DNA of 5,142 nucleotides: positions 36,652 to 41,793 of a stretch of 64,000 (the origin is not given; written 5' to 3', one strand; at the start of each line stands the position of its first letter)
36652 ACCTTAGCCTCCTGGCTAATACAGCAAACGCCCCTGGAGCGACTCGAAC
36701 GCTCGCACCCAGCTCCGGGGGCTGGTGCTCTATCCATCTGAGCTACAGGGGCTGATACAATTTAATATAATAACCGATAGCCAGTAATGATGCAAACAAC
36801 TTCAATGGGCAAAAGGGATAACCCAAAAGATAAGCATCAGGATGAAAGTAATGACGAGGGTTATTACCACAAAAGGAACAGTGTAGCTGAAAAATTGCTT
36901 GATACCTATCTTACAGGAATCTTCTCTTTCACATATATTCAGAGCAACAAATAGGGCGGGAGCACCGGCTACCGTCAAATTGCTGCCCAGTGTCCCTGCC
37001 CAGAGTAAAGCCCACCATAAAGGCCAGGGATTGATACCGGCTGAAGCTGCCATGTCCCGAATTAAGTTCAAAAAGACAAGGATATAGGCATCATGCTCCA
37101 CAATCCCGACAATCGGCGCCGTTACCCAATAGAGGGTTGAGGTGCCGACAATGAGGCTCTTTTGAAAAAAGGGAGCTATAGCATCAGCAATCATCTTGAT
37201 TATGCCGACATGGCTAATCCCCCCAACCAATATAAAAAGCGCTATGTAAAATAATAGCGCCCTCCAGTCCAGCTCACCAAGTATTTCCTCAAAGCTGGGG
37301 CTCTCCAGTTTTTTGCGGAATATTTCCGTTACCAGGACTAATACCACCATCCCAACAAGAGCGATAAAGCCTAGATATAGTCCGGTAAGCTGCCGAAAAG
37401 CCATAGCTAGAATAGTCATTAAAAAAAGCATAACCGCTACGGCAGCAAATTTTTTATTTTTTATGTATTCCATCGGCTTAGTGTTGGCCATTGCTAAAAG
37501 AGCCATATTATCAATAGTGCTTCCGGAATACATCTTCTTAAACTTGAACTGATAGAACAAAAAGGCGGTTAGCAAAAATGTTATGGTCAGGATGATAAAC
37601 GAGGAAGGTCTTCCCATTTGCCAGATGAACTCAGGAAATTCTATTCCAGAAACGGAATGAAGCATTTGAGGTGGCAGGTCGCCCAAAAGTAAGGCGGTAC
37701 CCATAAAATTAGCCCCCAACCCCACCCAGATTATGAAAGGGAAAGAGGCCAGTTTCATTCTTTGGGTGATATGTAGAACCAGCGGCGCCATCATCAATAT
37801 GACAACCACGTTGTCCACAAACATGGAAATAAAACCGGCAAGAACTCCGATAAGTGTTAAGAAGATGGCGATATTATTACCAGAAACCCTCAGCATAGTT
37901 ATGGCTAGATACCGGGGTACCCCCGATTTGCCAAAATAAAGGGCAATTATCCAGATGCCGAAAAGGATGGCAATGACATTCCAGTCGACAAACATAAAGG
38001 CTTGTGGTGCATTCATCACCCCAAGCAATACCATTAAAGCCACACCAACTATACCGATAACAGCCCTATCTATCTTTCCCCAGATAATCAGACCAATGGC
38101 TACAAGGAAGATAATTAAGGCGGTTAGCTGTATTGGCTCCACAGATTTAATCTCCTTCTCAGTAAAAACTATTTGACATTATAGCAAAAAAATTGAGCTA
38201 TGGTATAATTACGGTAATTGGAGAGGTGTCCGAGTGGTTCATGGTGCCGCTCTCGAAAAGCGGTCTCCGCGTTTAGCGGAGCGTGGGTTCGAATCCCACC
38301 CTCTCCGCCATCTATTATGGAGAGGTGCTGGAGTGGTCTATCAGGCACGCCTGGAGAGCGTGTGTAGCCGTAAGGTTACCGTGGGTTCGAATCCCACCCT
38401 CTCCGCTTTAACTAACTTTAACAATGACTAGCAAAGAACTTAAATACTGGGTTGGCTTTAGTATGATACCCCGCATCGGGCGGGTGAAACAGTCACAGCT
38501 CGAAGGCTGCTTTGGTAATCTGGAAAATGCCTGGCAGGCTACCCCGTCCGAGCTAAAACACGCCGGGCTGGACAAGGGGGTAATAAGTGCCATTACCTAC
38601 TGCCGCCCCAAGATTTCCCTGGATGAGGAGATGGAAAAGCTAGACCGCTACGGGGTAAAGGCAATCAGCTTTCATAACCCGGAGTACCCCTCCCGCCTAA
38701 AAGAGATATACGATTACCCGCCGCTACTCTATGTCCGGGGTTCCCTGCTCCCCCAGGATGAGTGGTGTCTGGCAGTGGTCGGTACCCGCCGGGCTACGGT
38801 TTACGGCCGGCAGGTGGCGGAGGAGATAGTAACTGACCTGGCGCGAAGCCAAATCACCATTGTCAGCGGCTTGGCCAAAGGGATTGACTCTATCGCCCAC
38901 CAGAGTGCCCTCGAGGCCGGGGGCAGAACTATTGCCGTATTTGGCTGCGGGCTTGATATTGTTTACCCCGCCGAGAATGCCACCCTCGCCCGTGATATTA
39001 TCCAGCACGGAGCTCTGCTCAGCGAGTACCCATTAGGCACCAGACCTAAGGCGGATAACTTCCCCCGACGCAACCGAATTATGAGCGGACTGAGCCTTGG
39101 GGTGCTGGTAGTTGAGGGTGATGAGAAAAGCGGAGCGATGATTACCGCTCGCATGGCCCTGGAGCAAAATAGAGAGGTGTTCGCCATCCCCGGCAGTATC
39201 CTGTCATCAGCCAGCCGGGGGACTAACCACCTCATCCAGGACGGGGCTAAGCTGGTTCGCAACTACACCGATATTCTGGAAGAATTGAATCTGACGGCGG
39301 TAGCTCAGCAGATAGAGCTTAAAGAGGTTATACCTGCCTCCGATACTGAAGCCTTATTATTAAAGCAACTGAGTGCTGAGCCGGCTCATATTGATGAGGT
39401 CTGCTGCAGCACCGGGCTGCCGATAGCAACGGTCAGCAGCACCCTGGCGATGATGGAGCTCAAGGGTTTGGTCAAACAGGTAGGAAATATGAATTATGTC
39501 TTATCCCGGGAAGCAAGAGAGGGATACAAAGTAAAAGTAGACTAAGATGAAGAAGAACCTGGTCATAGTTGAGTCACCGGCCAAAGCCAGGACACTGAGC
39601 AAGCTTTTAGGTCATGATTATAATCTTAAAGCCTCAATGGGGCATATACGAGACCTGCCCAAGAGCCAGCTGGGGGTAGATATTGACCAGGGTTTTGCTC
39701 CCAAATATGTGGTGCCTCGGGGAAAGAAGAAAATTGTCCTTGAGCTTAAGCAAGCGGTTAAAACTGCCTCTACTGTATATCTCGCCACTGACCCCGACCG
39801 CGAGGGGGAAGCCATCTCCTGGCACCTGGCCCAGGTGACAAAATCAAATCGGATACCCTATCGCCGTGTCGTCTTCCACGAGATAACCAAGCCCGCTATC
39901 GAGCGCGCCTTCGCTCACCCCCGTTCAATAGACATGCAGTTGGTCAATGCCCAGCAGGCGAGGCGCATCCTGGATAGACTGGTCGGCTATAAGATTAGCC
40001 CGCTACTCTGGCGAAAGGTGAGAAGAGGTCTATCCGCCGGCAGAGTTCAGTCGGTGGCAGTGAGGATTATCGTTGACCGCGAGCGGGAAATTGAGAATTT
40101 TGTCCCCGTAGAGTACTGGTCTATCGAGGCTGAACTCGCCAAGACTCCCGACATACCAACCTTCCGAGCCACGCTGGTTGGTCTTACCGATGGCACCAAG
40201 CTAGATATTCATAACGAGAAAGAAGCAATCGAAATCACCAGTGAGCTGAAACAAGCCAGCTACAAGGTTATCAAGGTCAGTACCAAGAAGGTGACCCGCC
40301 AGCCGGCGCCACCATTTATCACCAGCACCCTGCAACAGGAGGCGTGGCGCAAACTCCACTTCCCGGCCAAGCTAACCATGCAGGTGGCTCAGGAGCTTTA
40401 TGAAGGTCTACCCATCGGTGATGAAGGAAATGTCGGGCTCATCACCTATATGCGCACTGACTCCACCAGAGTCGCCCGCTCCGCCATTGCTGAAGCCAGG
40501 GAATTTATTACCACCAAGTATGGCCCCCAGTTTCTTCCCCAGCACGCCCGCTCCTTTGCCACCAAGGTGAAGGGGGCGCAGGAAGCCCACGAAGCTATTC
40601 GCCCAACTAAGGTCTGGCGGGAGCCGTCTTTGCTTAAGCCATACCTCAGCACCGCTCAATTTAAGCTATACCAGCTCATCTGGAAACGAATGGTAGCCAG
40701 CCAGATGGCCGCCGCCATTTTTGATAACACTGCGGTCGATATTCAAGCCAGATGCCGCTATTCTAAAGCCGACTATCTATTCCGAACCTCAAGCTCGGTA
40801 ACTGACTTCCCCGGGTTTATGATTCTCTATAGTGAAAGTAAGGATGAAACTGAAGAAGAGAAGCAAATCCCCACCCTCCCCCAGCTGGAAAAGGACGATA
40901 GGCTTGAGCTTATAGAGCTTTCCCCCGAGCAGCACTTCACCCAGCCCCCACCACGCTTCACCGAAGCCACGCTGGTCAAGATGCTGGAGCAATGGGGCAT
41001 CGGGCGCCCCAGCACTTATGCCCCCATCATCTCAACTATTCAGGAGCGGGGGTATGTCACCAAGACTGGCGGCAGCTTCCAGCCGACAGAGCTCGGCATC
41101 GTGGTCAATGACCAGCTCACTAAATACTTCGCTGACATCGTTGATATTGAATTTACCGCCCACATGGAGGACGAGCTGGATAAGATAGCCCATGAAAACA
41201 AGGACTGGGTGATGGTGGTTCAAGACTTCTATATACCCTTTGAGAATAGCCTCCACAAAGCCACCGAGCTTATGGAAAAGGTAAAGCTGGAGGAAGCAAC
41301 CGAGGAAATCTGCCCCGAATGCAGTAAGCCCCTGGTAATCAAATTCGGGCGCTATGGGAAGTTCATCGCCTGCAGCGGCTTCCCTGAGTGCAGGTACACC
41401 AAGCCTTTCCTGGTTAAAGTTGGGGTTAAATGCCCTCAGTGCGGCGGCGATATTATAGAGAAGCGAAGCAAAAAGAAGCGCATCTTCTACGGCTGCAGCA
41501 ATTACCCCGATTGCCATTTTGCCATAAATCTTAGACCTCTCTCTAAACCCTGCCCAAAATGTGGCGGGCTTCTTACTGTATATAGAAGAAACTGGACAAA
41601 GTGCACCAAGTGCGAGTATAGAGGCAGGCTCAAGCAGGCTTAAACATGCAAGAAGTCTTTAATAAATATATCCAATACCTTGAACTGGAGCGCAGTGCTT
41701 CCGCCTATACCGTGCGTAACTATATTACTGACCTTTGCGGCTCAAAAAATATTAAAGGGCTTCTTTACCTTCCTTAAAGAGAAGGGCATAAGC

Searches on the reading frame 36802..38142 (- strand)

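Call 19: search_protein_families(library=pfam, proteins=[window:36802-38142:-], max_evalue=0.00001)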
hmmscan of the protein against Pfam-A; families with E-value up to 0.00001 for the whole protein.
window:36802-38142:- (446 aa): 1 family
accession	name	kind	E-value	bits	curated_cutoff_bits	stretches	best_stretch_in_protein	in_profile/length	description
PF03600.22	CitMHS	-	8.2e-52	176.8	31.9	1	18-381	3-335/336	Citrate transporter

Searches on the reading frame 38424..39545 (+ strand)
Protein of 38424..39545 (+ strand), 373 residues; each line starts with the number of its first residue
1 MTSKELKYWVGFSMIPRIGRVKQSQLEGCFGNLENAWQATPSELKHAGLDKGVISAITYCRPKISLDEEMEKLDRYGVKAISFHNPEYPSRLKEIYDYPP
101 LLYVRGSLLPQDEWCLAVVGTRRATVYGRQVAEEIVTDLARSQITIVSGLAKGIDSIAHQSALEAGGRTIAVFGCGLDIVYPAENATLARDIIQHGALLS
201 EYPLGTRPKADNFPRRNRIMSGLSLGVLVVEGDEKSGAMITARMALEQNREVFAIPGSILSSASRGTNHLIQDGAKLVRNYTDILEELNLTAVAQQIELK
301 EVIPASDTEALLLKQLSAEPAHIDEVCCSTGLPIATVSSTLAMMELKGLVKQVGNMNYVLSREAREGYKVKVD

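Call 19: search_protein_families(library=pfam, proteins=[window:38424-39545:+], max_evalue=0.00001)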
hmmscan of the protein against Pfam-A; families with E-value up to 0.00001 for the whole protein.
window:38424-39545:+ (373 aa): 2 families
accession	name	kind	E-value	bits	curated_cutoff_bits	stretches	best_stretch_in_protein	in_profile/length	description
PF02481.21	DNA_processg_A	-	4.3e-81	271.6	29.6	1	73-279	2-211/212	DNA recombination-mediator protein A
PF17782.7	DprA_WH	-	3.4e-13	49.9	22.9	1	304-353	9-58/61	DprA winged helix domain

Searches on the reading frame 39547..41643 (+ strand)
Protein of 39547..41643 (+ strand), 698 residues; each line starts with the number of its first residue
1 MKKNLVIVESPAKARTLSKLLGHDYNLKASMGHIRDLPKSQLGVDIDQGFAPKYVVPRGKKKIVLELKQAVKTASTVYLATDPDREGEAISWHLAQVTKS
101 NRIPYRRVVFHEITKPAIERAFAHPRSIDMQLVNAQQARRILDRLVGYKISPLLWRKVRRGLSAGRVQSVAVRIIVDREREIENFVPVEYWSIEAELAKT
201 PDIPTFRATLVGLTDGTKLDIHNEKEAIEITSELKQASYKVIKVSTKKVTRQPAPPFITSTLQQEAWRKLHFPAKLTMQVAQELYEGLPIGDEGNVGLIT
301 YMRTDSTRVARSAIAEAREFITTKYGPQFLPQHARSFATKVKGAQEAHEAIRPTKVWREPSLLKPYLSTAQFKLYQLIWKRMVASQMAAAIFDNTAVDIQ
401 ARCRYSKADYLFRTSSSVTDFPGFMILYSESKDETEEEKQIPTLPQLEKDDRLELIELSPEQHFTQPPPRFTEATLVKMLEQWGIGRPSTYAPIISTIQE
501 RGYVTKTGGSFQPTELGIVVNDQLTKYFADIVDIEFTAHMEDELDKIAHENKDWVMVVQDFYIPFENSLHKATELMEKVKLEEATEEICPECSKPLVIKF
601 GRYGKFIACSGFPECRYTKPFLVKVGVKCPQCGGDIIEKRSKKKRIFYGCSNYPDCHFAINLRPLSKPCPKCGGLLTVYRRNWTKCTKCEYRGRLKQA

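Call 19: search_protein_families(library=pfam, proteins=[window:39547-41643:+], max_evalue=0.00001)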
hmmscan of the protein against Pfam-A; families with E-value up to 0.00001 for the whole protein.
window:39547-41643:+ (698 aa): 3 families
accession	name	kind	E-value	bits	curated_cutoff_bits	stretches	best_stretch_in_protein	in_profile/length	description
PF01131.25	Topoisom_bac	-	7.3e-127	424.2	35.1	1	128-558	2-410/411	DNA topoisomerase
PF01396.24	Zn_ribbon_Top1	-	2.2e-31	107.8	32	2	626-662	1-36/39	Topoisomerase DNA binding C4 zinc finger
PF01751.28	Toprim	-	1.1e-21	77.2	23.1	1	5-113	2-96/96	Toprim domain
